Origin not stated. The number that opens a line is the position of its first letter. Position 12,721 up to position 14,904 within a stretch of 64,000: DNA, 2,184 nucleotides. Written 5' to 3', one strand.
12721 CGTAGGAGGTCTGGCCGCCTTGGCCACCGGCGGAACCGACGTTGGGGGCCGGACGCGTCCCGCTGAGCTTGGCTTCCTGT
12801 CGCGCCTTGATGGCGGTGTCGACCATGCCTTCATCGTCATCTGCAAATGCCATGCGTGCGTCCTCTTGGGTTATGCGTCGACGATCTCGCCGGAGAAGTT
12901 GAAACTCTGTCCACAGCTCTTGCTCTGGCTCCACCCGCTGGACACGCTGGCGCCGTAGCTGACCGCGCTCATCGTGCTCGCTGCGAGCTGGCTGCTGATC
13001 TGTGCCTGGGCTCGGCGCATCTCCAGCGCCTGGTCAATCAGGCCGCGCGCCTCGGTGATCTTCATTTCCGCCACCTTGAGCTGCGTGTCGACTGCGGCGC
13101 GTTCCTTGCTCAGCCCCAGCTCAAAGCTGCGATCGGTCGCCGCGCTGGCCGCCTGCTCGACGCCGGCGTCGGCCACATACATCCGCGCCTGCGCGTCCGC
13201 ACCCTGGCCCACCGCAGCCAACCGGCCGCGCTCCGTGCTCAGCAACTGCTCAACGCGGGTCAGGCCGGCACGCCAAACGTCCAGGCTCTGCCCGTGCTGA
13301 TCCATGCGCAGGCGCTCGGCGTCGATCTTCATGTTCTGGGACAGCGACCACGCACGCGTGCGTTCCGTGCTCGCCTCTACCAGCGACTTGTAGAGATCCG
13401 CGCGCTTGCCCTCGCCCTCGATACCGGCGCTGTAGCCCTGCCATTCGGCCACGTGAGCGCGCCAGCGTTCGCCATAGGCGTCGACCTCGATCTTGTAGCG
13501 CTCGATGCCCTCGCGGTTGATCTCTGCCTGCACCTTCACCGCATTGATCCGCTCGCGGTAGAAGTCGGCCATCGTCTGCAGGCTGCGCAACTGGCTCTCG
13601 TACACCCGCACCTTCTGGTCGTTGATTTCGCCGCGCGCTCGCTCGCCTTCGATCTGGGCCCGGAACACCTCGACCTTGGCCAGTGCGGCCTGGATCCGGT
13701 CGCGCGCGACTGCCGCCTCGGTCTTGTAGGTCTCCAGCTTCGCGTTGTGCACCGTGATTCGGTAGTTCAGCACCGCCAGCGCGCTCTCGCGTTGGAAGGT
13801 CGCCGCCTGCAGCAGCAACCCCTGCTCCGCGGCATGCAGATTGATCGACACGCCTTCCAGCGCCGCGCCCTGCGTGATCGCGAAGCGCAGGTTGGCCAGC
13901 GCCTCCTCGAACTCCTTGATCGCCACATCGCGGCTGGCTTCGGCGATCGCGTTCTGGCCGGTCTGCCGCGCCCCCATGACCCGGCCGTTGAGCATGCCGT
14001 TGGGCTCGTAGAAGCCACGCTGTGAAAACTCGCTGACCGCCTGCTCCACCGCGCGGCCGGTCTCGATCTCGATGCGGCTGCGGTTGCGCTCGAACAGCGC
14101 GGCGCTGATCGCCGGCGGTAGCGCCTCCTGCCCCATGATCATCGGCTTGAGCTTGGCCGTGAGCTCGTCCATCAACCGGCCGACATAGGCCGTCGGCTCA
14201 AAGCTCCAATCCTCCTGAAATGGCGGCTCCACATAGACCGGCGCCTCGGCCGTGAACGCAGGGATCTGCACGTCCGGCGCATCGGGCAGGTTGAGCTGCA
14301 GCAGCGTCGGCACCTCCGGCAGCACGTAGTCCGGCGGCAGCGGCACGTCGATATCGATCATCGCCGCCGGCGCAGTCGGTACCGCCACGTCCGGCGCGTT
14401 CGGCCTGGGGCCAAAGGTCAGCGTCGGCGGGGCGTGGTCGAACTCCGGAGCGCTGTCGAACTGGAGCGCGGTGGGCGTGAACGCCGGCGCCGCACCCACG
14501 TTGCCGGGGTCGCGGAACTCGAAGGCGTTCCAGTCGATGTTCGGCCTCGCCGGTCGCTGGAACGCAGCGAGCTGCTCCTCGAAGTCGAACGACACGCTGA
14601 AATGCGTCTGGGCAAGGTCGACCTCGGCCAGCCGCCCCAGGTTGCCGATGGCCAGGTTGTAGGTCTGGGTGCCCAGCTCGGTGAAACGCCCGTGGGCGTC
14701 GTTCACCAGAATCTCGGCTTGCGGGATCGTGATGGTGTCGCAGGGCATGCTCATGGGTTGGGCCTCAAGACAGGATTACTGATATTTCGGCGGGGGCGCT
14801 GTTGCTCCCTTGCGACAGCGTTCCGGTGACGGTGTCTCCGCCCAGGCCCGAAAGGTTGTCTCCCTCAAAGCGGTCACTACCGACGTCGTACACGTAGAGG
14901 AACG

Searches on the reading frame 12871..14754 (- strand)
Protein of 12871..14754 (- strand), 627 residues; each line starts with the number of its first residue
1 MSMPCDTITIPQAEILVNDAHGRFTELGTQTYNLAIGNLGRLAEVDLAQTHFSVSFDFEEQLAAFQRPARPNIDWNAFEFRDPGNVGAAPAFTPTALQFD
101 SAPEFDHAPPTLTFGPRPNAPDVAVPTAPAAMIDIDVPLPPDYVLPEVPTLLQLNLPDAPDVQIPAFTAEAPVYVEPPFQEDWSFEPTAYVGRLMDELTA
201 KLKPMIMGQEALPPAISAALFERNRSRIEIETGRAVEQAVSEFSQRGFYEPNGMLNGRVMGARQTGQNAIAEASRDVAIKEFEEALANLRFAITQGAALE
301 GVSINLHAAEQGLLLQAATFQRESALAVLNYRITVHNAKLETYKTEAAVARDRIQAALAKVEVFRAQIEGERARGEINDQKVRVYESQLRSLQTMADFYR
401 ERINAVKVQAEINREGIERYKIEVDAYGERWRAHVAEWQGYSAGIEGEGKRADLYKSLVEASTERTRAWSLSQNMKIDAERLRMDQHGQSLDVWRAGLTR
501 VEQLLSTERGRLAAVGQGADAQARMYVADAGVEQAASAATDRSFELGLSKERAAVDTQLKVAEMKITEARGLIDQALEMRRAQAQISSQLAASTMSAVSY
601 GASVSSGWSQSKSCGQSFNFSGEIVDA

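Call 46: search_protein_families(library=phrogs, proteins=[window:12871-14754:-], max_evalue=0.001)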
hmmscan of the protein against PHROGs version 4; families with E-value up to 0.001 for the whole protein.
window:12871-14754:- (627 aa): 1 family
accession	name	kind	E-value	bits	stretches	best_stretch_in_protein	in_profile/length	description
phrog_10969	-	unknown function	1.8e-91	308.4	1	106-617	109-621/632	-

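Call 81: find_encoding_contigs(protein=window:12871-14754:-, flank=10000, max_places=10)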
Protein window:12871-14754:- (627 aa): 1 contig read that carries it; 1 place shown.
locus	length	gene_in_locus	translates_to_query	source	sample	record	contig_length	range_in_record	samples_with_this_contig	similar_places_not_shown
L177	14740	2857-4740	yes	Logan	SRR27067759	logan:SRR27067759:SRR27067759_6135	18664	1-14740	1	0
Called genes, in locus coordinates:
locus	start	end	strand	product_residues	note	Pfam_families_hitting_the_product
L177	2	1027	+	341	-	?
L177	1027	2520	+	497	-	-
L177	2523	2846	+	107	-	-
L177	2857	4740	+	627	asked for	-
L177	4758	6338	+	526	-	-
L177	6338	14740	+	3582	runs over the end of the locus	PF18823:InPase, PF18799:LPD5, PF18796:LPD1, PF18760:ART-PolyVal, PF18858:LPD39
